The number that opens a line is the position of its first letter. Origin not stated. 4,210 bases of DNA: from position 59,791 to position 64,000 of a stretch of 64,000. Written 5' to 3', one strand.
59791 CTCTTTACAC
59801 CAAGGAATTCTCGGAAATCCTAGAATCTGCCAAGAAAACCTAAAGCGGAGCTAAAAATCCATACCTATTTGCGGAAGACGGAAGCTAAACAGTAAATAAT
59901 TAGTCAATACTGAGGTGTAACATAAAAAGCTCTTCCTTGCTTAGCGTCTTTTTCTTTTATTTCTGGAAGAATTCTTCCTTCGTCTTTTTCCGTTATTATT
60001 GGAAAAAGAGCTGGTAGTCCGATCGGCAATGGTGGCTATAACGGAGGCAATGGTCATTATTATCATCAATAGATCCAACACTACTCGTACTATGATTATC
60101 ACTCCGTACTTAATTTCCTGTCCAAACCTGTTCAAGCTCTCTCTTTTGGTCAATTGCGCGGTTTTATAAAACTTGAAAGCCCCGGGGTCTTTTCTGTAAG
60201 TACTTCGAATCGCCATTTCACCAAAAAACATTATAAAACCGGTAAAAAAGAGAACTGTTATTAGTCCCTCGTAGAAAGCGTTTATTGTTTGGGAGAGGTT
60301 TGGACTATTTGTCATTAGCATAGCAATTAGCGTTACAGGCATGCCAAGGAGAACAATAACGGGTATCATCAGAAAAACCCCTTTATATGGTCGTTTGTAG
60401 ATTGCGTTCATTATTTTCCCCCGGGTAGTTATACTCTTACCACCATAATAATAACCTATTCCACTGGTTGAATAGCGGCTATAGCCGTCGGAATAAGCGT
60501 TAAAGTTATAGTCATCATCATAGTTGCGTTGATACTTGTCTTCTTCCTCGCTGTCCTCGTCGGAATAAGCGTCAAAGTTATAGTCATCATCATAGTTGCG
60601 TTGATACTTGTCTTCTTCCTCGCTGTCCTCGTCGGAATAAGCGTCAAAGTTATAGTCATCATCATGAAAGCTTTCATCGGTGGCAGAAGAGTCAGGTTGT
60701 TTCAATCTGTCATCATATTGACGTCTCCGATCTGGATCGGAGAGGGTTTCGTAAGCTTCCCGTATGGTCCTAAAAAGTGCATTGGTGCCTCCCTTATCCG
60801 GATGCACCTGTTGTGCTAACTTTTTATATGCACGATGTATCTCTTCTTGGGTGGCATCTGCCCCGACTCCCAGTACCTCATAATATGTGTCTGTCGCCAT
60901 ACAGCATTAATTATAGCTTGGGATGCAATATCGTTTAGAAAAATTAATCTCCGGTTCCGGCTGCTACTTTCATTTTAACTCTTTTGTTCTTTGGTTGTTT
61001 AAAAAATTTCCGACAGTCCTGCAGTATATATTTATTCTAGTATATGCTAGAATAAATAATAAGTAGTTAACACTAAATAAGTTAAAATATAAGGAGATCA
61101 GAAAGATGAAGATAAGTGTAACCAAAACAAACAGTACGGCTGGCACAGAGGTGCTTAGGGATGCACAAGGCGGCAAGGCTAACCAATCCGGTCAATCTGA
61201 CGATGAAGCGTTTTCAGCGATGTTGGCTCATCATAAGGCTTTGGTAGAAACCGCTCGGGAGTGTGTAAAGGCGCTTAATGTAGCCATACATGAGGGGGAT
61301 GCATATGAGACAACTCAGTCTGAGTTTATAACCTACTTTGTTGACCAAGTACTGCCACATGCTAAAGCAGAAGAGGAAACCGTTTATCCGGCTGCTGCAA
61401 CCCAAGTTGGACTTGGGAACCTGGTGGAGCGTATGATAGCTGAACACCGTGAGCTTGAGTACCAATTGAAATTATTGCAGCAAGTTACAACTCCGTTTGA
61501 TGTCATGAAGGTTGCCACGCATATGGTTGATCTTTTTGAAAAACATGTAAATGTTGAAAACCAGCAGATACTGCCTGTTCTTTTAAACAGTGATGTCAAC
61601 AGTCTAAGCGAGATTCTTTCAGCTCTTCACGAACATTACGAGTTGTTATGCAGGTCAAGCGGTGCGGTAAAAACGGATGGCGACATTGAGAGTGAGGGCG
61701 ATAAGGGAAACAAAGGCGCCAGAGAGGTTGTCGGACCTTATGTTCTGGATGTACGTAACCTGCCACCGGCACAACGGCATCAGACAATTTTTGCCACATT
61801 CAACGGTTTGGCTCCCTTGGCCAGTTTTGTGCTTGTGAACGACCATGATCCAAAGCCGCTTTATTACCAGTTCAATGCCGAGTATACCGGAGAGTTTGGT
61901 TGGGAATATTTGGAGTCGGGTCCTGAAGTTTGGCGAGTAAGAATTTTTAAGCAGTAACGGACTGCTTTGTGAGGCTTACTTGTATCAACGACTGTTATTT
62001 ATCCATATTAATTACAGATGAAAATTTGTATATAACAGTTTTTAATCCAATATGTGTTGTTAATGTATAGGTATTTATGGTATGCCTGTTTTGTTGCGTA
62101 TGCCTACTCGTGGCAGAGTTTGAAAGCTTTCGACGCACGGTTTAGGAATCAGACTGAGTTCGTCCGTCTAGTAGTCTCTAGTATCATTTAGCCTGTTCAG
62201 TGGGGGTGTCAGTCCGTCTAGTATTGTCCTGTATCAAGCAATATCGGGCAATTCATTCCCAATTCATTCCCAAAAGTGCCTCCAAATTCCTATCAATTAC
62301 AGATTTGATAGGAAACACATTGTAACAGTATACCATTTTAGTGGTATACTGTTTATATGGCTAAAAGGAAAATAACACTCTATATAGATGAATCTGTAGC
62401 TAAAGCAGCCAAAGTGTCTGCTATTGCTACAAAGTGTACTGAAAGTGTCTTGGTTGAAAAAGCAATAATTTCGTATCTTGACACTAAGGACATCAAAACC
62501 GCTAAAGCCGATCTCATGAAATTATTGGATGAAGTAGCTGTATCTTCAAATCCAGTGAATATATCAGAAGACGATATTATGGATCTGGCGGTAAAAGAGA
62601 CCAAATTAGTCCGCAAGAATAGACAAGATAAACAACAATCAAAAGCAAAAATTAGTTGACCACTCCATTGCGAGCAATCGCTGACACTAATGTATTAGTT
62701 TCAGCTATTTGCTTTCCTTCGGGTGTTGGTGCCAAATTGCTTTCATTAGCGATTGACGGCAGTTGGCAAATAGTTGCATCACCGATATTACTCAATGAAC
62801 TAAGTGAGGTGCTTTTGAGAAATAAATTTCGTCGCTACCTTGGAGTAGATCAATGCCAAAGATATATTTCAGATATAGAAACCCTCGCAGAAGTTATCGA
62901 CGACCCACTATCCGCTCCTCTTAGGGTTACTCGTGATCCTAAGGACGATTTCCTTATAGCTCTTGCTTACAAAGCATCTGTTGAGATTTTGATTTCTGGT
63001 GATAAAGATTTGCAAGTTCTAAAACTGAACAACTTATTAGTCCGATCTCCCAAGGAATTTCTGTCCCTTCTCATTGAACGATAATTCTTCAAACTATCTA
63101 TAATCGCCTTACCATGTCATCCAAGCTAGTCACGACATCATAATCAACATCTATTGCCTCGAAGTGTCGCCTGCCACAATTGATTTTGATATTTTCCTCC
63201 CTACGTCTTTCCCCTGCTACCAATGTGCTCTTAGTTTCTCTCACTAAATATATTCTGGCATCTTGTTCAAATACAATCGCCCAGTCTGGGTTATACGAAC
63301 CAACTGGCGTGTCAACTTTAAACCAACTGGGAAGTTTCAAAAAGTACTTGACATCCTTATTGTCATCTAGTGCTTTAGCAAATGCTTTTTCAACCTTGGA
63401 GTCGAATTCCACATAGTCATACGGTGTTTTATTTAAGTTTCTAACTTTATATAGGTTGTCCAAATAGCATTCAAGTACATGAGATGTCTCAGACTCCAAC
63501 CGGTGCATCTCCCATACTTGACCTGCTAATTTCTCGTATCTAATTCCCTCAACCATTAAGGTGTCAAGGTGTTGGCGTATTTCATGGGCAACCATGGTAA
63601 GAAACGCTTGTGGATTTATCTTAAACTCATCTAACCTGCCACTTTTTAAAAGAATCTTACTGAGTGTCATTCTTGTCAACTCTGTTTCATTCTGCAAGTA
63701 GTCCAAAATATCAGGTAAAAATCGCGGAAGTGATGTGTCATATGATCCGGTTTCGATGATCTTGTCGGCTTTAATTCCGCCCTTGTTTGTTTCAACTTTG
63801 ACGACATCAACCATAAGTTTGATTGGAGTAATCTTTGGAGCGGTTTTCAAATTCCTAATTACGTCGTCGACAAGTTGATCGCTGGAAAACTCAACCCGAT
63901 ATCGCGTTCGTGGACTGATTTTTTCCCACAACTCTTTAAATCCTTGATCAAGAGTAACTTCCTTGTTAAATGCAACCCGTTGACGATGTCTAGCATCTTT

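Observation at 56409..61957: A 24-bp palindromic operator present three times links an ArsR-like regulator to DUF2249 / hemerythrin / 12-TM / DUF59 genes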

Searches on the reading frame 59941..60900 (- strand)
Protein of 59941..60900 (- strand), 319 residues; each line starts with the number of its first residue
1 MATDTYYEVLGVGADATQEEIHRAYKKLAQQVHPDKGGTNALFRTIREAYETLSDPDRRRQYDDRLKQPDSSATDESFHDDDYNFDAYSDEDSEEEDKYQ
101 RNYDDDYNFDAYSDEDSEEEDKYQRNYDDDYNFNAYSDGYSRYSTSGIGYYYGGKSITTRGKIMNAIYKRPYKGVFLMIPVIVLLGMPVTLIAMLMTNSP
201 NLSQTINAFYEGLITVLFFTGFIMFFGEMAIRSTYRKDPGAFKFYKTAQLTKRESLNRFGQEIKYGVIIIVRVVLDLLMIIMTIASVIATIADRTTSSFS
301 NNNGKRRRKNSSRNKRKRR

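Call 3: search_protein_families(library=pfam, proteins=[window:59941-60900:-], max_evalue=0.01)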
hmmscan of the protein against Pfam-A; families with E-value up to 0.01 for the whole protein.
window:59941-60900:- (319 aa): 2 families
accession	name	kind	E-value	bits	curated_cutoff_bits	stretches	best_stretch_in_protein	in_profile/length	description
PF00226.36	DnaJ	-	1.8e-21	76.4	27.8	1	5-63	1-63/63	DnaJ domain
PF01284.28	MARVEL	-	0.001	19.6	32.8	0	177-225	43-94/135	Membrane-associating domain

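Call 5: search_protein_families(library=ncbifam, proteins=[window:59941-60900:-], max_evalue=0.01)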
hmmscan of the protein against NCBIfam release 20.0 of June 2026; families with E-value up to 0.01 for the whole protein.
window:59941-60900:- (319 aa): 14 families
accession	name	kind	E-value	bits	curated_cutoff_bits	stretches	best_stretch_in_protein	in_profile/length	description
TIGR02349.1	DnaJ_bact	equivalog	7.8e-17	61.7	377.2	1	6-112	2-105/354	molecular chaperone DnaJ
NF010892.0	PRK14299.1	equivalog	2.4e-16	59.8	392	1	1-67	1-70/291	chaperone protein DnaJ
NF010871.0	PRK14278.1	equivalog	5.6e-15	55.1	502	1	1-63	1-65/378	molecular chaperone DnaJ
NF010894.0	PRK14301.1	equivalog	3.5e-14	52.6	548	1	2-90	2-95/373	chaperone protein DnaJ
NF010874.0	PRK14281.1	equivalog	6.5e-14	51.8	619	1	5-64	4-67/397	chaperone protein DnaJ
NF010872.0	PRK14279.1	equivalog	1.2e-13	51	556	1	4-91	9-100/394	molecular chaperone DnaJ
NF008035.0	PRK10767.1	subfamily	2e-13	50.1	338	1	1-68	1-72/374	molecular chaperone DnaJ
NF037946.1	terminal_TopJ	equivalog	3.1e-13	49.1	300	1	6-125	7-140/810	terminal organelle assembly protein TopJ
TIGR03835.1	termin_org_DnaJ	equivalog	2e-12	46.3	512.25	1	6-65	4-66/871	terminal organelle assembly protein TopJ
NF010885.0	PRK14292.1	equivalog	7.5e-12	44.9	585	1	5-64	3-65/371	chaperone protein DnaJ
NF050028.1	CldAdptActJ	equivalog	1.3e-08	35.2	150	1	6-62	4-69/93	cold adaptation protein ActJcold adaptation protein ActJ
NF007618.0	PRK10266.1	equivalog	1.7e-08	34.3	403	1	3-90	3-91/306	curved DNA-binding protein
NF006948.0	PRK09430.1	equivalog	2.4e-06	27.4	162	1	6-36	202-232/267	co-chaperone DjlA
NF002935.0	PRK03578.1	equivalog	0.0083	16.6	198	0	4-75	6-88/176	Fe-S protein assembly co-chaperone HscB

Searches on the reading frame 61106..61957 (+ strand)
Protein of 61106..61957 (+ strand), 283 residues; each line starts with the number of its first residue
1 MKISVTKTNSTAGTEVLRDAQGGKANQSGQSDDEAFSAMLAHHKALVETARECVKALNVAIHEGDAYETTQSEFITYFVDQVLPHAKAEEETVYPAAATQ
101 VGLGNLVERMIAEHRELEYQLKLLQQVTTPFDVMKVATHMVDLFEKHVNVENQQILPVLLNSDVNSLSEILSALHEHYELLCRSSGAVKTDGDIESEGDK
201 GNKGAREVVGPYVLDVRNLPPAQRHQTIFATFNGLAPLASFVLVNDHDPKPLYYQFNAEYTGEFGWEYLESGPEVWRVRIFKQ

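Call 3: search_protein_families(library=pfam, proteins=[window:61106-61957:+], max_evalue=0.01)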
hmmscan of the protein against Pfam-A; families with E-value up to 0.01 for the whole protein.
window:61106-61957:+ (283 aa): 2 families
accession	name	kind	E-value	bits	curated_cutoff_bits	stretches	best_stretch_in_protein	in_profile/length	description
PF10006.14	DUF2249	-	1.4e-28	98.9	29.5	1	213-281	1-69/70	Uncharacterized conserved protein (DUF2249)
PF01814.28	Hemerythrin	-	2.2e-14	54.4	25.3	1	37-159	4-127/127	Hemerythrin HHE cation binding domain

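Call 5: search_protein_families(library=ncbifam, proteins=[window:61106-61957:+], max_evalue=0.01)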
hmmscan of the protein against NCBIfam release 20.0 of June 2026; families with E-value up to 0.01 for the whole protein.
window:61106-61957:+ (283 aa): 1 family
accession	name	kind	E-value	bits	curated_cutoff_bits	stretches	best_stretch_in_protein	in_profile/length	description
NF041614.1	FeSrepair_DnrN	equivalog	0.002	18.4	300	1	56-159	38-154/157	iron-sulfur cluster repair protein DnrN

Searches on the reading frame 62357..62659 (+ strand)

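Call 3: search_protein_families(library=pfam, proteins=[window:62357-62659:+], max_evalue=0.01)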
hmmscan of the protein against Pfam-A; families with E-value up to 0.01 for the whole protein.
window:62357-62659:+ (100 aa): 1 family
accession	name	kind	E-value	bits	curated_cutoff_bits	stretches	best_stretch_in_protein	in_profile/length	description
PF19891.5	DUF6364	-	0.002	19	27.3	1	3-60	2-49/70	Family of unknown function (DUF6364)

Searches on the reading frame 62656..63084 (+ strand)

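Call 3: search_protein_families(library=pfam, proteins=[window:62656-63084:+], max_evalue=0.01)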
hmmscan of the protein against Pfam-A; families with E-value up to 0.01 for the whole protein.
window:62656-63084:+ (142 aa): 1 family
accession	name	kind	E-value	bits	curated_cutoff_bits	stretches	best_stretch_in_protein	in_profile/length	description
PF13470.12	PIN_3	-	6.3e-18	66.1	27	1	6-118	1-115/115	PIN domain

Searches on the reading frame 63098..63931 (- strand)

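Call 87: search_protein_families(library=pfam, proteins=[window:63098-63931:-], max_evalue=0.0001)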
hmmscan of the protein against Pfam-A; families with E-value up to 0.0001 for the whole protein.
window:63098-63931:- (277 aa): 1 family
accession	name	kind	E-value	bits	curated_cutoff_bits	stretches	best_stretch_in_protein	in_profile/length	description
PF19778.5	RE_endonuc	-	2e-37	127.7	23.4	1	168-268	2-106/108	Endonuclease domain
